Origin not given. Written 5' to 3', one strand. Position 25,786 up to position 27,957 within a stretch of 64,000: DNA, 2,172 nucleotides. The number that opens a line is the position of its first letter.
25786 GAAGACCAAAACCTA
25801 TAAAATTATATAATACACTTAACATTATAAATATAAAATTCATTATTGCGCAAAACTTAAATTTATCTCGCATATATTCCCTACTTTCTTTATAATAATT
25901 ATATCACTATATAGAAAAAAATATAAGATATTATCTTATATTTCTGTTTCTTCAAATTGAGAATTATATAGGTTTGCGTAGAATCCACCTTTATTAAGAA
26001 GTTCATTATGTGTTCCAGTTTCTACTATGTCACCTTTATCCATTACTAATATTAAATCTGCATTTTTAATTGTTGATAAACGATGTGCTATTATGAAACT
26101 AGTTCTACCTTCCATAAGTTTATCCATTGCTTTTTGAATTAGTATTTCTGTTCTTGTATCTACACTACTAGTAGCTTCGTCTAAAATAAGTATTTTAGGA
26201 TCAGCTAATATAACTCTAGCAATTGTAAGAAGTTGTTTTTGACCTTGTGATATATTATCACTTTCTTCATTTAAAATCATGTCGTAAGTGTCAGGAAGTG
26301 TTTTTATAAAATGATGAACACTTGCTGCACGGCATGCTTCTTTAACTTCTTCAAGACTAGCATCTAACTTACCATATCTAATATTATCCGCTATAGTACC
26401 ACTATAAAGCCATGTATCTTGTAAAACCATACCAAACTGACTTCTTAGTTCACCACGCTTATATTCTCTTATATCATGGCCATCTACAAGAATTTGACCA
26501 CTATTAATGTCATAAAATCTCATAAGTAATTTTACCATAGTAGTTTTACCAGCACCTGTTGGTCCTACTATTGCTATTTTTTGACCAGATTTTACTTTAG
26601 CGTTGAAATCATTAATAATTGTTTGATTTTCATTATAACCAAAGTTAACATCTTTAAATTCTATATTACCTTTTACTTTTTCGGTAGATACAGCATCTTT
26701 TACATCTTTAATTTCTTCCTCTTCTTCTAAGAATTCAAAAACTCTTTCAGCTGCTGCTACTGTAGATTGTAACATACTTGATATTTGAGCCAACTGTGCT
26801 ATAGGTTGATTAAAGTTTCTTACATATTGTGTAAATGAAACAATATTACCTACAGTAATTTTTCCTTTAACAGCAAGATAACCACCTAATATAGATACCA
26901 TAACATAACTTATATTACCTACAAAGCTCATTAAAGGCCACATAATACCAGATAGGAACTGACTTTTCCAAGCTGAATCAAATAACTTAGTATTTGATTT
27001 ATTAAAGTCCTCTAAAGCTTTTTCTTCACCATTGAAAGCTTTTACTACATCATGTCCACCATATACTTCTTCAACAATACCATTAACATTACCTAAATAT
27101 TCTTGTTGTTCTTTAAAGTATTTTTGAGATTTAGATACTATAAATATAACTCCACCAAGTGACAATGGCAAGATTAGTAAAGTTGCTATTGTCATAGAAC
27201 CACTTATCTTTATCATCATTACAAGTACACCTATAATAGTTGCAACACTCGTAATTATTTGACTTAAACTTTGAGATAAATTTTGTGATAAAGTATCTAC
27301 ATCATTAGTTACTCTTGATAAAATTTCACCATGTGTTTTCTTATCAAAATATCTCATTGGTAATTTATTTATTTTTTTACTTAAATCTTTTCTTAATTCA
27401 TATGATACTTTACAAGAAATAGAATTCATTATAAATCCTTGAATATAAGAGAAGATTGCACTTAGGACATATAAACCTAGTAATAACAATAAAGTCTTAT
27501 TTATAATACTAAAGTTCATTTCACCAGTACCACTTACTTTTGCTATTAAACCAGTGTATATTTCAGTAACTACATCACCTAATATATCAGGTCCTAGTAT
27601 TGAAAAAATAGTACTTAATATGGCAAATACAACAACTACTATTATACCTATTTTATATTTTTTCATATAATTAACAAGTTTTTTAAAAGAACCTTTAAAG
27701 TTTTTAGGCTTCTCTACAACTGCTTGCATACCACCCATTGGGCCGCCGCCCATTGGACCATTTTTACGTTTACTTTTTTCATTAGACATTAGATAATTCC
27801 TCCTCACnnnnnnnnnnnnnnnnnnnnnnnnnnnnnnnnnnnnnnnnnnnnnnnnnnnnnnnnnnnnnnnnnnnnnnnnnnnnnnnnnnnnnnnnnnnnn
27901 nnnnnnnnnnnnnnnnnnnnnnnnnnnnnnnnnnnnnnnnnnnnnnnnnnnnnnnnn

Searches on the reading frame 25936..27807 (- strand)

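Call 41: search_protein_families(library=pfam, proteins=[window:25936-27807:-], max_evalue=0.001)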
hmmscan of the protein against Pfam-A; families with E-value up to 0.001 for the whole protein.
window:25936-27807:- (623 aa): 6 families
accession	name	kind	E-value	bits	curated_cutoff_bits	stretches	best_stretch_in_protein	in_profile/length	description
PF00664.28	ABC_membrane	-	6e-59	200.4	28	1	55-335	1-273/274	ABC transporter transmembrane region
PF00005.33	ABC_tran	-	1.2e-30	107.4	25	1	399-547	2-137/137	ABC transporter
PF06472.20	ABC_membrane_2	-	1e-05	25.5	24.4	1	53-239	15-194/269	ABC transporter transmembrane region 2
PF00004.35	AAA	-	8.6e-05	23.4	21.2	0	413-454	3-42/131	ATPase family associated with various cellular activities (AAA)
PF13401.12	AAA_22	-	0.00011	23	27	1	410-520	7-97/130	AAA domain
PF01935.23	DUF87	-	0.00055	20.5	23.2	0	409-463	24-69/220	Helicase HerA, central domain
